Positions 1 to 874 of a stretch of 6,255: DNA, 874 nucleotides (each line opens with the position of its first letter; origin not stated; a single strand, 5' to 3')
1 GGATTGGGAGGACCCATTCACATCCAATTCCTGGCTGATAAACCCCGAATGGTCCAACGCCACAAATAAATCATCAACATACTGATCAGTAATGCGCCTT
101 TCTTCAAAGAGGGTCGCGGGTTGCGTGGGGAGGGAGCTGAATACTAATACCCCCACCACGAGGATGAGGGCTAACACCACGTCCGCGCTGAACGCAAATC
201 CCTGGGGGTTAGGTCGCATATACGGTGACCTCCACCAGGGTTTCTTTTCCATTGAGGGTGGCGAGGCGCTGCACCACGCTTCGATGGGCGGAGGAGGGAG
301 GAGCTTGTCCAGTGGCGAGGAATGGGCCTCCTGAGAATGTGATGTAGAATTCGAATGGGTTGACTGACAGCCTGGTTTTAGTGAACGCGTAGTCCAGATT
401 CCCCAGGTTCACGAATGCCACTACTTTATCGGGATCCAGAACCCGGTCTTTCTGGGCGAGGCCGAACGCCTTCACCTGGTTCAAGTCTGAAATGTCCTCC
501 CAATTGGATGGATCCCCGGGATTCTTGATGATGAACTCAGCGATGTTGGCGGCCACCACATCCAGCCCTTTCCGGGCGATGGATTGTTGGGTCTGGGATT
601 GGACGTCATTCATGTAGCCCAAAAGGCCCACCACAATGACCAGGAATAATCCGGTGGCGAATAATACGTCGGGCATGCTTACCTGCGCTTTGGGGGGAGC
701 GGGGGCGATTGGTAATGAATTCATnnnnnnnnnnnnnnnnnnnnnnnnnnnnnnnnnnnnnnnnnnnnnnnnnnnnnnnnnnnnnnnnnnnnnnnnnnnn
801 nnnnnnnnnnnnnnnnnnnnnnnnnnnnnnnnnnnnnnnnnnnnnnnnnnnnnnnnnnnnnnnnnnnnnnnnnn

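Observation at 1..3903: Translationally coupled five-gene cluster of archaeal pilin-like proteins built around a non-pilin PLD-like/LTD membrane protein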

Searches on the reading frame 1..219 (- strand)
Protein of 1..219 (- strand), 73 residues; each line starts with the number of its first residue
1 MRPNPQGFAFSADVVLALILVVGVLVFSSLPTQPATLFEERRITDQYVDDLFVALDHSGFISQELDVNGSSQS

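Call 5: search_protein_families(library=pfam, proteins=[window:1-219:-], max_evalue=1)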
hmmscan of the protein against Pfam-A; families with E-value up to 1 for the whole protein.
window:1-219:- (73 aa): 0 families

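Call 6: search_protein_families(library=ncbifam, proteins=[window:1-219:-], max_evalue=1)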
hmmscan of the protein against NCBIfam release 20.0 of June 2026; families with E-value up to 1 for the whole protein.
window:1-219:- (73 aa): 0 families

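Call 8: search_protein_families(library=phrogs, proteins=[window:1-219:-], max_evalue=1)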
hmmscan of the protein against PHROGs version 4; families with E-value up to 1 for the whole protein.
window:1-219:- (73 aa): 1 family
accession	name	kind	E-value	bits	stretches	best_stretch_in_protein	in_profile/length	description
phrog_10511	-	unknown function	0.19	12.6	1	45-64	44-63/66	-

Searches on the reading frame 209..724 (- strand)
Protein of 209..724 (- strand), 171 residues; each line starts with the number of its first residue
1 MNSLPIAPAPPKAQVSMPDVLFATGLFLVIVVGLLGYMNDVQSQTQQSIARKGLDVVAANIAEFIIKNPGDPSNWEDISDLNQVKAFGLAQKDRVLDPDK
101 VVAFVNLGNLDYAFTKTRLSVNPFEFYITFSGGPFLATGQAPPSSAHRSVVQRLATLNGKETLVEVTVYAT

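Call 5: search_protein_families(library=pfam, proteins=[window:209-724:-], max_evalue=1)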
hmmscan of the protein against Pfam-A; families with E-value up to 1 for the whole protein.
window:209-724:- (171 aa): 1 family
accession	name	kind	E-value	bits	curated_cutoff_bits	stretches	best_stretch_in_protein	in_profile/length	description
PF23958.1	DUF7287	-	0.025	15.6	27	1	19-169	9-157/157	Family of unknown function (DUF7287)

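Call 6: search_protein_families(library=ncbifam, proteins=[window:209-724:-], max_evalue=1)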
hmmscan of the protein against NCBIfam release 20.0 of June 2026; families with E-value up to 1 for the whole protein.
window:209-724:- (171 aa): 2 families
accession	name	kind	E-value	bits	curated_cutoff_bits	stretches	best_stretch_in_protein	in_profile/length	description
NF041013.1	T4P_ComGE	equivalog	0.069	13.3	49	1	19-49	10-40/83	competence type IV pilus minor pilin ComGE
NF007660.0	PRK10332.1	equivalog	0.087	13.3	86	1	15-54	11-50/107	prepilin-type N-terminal cleavage/methylation domain-containing protein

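Call 8: search_protein_families(library=phrogs, proteins=[window:209-724:-], max_evalue=1)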
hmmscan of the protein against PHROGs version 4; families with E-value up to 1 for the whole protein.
window:209-724:- (171 aa): 1 family
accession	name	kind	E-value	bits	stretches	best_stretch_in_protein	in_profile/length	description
phrog_33248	-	unknown function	0.27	12.6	1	23-62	14-53/102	-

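Call 54: search_solved_structures(query=A4, max_evalue=10, show_alignments=2)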
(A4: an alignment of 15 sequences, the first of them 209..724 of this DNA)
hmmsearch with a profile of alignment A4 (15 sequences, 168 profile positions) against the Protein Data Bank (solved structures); distinct sequences matched with E-value up to 10: 3.
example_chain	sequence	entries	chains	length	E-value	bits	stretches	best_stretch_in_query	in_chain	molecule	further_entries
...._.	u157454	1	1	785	0.01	18.6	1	34-76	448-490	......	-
1v32_A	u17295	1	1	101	0.39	13.5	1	135-167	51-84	hypothetical protein RAFL09-47-K03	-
8xyd_A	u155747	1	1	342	0.94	12.3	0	9-37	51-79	Platelet-activating factor receptor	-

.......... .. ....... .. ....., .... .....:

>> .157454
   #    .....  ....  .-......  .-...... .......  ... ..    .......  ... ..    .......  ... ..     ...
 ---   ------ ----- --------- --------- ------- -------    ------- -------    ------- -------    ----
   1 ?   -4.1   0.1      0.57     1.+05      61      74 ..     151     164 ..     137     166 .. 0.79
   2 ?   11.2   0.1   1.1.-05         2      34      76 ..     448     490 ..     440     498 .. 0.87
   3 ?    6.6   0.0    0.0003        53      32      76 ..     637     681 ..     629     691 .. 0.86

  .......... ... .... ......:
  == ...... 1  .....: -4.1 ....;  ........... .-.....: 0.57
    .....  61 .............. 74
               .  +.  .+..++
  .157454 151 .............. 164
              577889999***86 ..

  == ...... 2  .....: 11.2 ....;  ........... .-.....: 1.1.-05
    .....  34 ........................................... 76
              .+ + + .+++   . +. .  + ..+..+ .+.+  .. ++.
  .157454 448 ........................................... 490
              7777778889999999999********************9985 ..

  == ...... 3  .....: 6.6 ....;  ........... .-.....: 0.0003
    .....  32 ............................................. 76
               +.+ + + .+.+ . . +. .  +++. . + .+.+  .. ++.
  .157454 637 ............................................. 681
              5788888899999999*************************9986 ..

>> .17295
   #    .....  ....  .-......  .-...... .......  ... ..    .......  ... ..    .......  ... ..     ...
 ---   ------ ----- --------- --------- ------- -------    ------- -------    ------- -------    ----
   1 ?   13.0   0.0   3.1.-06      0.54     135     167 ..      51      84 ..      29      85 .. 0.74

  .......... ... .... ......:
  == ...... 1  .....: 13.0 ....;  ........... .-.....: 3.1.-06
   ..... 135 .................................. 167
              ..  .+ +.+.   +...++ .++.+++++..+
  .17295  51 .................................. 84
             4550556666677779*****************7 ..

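Call 56: search_protein_families(library=pfam, alignment_id=A4, max_evalue=0.1)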
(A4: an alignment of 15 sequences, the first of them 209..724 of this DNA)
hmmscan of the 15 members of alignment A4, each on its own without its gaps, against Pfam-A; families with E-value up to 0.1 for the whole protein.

A. member 1, window:209-724:- (171 aa): 1 family
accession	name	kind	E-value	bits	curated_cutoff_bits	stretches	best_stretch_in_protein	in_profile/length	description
PF23958.1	DUF7287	-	0.025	15.6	27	1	19-169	9-157/157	Family of unknown function (DUF7287)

B. families by the number of members that match (of 15 scanned): 7 families
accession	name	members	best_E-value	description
PF23958.1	DUF7287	13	2e-05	Family of unknown function (DUF7287)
PF10810.13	DUF2545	1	0.004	Protein of unknown function (DUF2545)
PF14030.11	DUF4245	1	0.041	Protein of unknown function (DUF4245)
PF13567.11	DUF4131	1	0.044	Domain of unknown function (DUF4131)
PF20386.3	DUF6681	1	0.049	Family of unknown function (DUF6681)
PF06305.16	LapA_dom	1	0.055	Lipopolysaccharide assembly protein A domain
PF07436.16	Curto_V3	1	0.086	Curtovirus V3 protein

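Call 83: find_homologous_proteins(query=A4, max_evalue=0.001)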
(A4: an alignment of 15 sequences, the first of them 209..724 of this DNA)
Query A4 (15 sequences) (171 aa, profile of the alignment): 54 proteins with E <= 0.001 among 5504 candidates.
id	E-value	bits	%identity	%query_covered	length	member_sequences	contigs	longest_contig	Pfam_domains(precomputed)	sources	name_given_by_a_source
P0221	9.7e-79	281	58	92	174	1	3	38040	PF23958.2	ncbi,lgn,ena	-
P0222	2.4e-77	276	54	94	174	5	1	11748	-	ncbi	-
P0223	3.7e-77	276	54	95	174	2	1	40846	-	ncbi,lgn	-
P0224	4.3e-77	275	58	92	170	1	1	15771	PF23958.2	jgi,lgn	jgi:hypothetical protein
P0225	4.4e-77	275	55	92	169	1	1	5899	PF23958.2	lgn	-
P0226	8.1e-77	274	56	92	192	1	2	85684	-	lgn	-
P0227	1.0e-76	274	56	99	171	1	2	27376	PF23958.2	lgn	-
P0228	2.0e-76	273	55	92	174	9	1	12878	PF23958.2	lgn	-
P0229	8.5e-76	271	54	92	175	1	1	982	-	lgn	-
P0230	1.3e-75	271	56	99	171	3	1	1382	-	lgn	-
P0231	2.0e-75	270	55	94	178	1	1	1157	-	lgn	-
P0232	5.9e-74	265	54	92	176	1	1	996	PF23958.2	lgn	-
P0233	3.1e-73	263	61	92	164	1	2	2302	PF23958.2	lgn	-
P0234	3.9e-73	263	53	94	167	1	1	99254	-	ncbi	ncbi:MAG: hypothetical protein V1776_00105 [Candidatus Diapherotrites archaeon]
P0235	6.7e-73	262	54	92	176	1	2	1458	-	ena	-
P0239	2.7e-72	260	58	92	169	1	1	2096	PF23958.2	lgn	-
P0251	2.7e-68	247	55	96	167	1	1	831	PF23958.2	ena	-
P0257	2.2e-65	237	54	94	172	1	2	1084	PF23958.2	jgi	jgi:hypothetical protein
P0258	2.8e-65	237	55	92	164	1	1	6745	PF23958.2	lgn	-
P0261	4.6e-62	226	50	89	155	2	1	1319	PF23958.2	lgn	-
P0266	1.8e-34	137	30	92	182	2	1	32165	-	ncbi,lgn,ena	-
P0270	4.0e-32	129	29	92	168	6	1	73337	-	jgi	-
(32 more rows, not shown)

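Call 84: find_encoding_contigs(protein=P0266, flank=10000, max_places=1)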
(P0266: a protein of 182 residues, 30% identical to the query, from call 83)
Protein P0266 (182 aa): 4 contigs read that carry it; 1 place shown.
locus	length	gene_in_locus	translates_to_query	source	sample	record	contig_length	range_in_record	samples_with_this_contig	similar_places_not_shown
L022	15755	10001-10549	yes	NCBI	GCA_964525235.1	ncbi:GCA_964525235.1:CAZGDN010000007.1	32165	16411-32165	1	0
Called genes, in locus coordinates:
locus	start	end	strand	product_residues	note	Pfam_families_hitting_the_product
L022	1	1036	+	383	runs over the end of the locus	PF06745:ATPase, PF23442:DUF7125 (weak)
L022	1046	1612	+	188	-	PF06745:ATPase (faint), PF24336:DUF7504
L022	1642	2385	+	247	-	-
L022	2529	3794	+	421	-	PF06245:DUF1015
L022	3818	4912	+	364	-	PF00266:Aminotran_5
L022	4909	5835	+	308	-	PF00389:2-Hacid_dh, PF02826:2-Hacid_dh_C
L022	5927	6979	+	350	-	PF03796:DnaB_C (faint), PF06745:ATPase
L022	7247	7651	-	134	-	-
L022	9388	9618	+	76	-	-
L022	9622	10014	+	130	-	-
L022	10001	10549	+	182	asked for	-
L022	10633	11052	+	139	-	-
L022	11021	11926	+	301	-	-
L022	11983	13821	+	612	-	PF00437:T2SSE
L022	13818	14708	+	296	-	PF00482:T2SSF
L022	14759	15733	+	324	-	PF00482:T2SSF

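Call 85: find_encoding_contigs(protein=P0270, flank=10000, max_places=1)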
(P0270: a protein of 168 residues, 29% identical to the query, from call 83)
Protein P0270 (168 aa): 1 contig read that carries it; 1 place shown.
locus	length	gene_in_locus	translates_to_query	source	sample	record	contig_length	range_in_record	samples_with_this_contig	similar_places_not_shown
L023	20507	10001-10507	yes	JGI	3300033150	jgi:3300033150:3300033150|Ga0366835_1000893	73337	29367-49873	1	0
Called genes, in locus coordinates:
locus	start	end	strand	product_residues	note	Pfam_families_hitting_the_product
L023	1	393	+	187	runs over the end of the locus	PF01558:POR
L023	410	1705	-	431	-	PF00501:AMP-binding, PF14535:AMP-binding_C_2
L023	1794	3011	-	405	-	-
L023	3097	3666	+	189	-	PF01184:Gpr1_Fun34_YaaH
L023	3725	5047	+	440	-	PF01554:MatE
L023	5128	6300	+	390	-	PF00999:Na_H_Exchanger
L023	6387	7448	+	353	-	PF03796:DnaB_C (weak), PF06745:ATPase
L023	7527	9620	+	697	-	-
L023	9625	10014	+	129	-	-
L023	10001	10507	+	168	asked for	-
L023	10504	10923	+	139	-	-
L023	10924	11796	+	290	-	-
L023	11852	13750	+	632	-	PF13912:zf-C2H2_6 (weak), PF00437:T2SSE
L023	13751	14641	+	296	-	PF00482:T2SSF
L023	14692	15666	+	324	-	PF00482:T2SSF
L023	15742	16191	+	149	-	-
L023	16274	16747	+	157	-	PF01988:VIT1 (weak)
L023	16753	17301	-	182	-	-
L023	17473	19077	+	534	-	PF07282:Cas12f1-like_TNB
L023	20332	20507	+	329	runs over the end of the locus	PF01867:Cas_Cas1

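Call 88: search_protein_families(library=pfam, proteins=[L023:15742-16191:+, L023:9625-10014:+, L023:10001-10507:+, L023:10504-10923:+, L023:10924-11796:+, L023:7527-9620:+, L023:11852-13750:+, L023:6387-7448:+], max_evalue=0.1)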
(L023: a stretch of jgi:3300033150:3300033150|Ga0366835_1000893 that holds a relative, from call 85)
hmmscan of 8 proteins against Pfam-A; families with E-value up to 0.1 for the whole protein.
L023:15742-16191:+ (149 aa): 3 families
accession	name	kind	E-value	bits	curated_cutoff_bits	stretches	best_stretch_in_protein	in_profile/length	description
PF04021.17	Class_IIIsignal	-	0.0018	18.6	23.7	1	4-28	2-26/27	Class III signal peptide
PF14221.11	DUF4330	-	0.026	15.1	27.6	1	16-129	19-128/167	Domain of unknown function (DUF4330)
PF14325.12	DUF4383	-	0.051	14.2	27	1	15-44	3-32/125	Domain of unknown function (DUF4383)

L023:9625-10014:+ (129 aa): 3 families
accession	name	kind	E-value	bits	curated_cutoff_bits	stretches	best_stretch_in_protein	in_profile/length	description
PF13230.11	GATase_4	-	0.031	13.7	23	1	65-112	160-205/272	Glutamine amidotransferases class-II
PF04021.17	Class_IIIsignal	-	0.032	14.6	23.7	0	2-12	1-11/27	Class III signal peptide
PF06480.20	FtsH_ext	-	0.059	14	25.5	1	10-94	2-76/103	FtsH Extracellular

L023:10001-10507:+ (168 aa): 1 family
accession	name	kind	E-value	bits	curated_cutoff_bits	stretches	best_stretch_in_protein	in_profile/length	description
PF14292.12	SusE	-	0.1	13.3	25.2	0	114-146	70-101/106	SusE outer membrane protein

L023:10504-10923:+ (139 aa): 2 families
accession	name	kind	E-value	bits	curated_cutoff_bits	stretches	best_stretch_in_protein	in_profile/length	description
PF09919.14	DUF2149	-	0.076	13.8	27.1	0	9-60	8-60/92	Uncharacterized conserved protein (DUF2149)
PF23923.1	DUF7262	-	0.09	13.7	27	0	14-56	13-54/132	Family of unknown function (DUF7262)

L023:10924-11796:+ (290 aa): 0 families

L023:7527-9620:+ (697 aa): 3 families
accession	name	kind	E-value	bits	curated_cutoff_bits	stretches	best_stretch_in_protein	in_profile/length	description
PF23861.1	Ribophorin_II_2nd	-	0.0091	16.6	23.4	0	154-231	18-95/105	Ribophorin II second domain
PF10633.15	NPCBM_assoc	-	0.017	15.7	24.4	1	266-330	12-76/78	NPCBM-associated, NEW3 domain of alpha-galactosidase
PF18099.7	CBM_35_2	-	0.056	13.9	23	0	406-435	11-40/112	Carbohydrate binding module (family 35)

L023:11852-13750:+ (632 aa): 17 families
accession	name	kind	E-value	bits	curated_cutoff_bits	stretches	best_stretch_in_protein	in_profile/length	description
PF00437.27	T2SSE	-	3e-34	118.7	24.9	1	301-511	67-275/370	Type II/IV secretion system protein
PF13912.12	zf-C2H2_6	-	7.1e-07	29.5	25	1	9-33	2-26/27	C2H2-type zinc finger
PF13894.12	zf-C2H2_4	-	4.7e-05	24.2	27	1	9-31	1-23/24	C2H2-type zinc finger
PF12171.14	zf-C2H2_jaz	-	0.00022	21.8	22.6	1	9-32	2-25/27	Zinc-finger double-stranded RNA-binding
PF00096.32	zf-C2H2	-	0.00023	21.9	25.2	1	9-31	1-23/23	Zinc finger, C2H2 type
PF02829.19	3H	-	0.0033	18.1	25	1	262-316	26-80/97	3H domain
PF13412.12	HTH_24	-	0.0048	16.9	21.9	1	59-95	7-43/48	Winged helix-turn-helix DNA-binding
PF23989.1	PilB3_C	-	0.0051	17.4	27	1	561-618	12-69/83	PilB3-like, C-terminal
PF12756.13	zf-C2H2_2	-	0.014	16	26.9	1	3-39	45-83/100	C2H2 type zinc-finger (2 copies)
PF13964.12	Kelch_6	-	0.027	14.9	25.3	0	536-556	24-44/50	Kelch motif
PF06163.17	DUF977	-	0.03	14.8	22.1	0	58-89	15-46/134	Bacterial protein of unknown function (DUF977)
PF12874.13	zf-met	-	0.032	15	21.2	1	9-32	1-24/25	Zinc-finger of C2H2 type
PF01344.31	Kelch_1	-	0.045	13.7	20.1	0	538-557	25-44/46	Kelch motif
PF16622.11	zf-C2H2_11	-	0.051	13.7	27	1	9-29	5-25/29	zinc-finger C2H2-type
PF13404.12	HTH_AsnC-type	-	0.055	13.7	27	0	59-86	7-34/42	AsnC-type helix-turn-helix domain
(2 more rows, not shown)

L023:6387-7448:+ (353 aa): 9 families
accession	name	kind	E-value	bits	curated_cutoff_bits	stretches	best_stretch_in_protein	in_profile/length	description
PF06745.19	ATPase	-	2.2e-59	201.1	26.6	1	126-350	1-230/231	KaiC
PF03796.21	DnaB_C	-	1.5e-07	31.5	27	1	126-195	2-70/255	DnaB-like helicase C terminal domain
PF13481.12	AAA_25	-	7.7e-05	22.8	27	1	123-267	12-170/195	AAA domain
PF07088.17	GvpD_P-loop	-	0.0096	16.3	24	1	142-191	8-55/189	GvpD gas vesicle protein, P-loop domain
PF00154.27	RecA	-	0.012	15.6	27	1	114-192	21-99/262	recA bacterial DNA recombination protein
PF08423.17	Rad51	-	0.022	14.5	22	0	122-164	4-46/244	Rad51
PF09531.15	Ndc1_Nup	-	0.04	13.1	29.8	1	13-181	352-464/607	Nucleoporin protein Ndc1-Nup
PF09848.15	SLFN-g3_helicase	-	0.067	12.9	24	0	147-192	4-50/354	Schlafen group 3, DNA/RNA helicase domain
PF13479.12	AAA_24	-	0.086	13.1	27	0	146-251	4-78/195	AAA domain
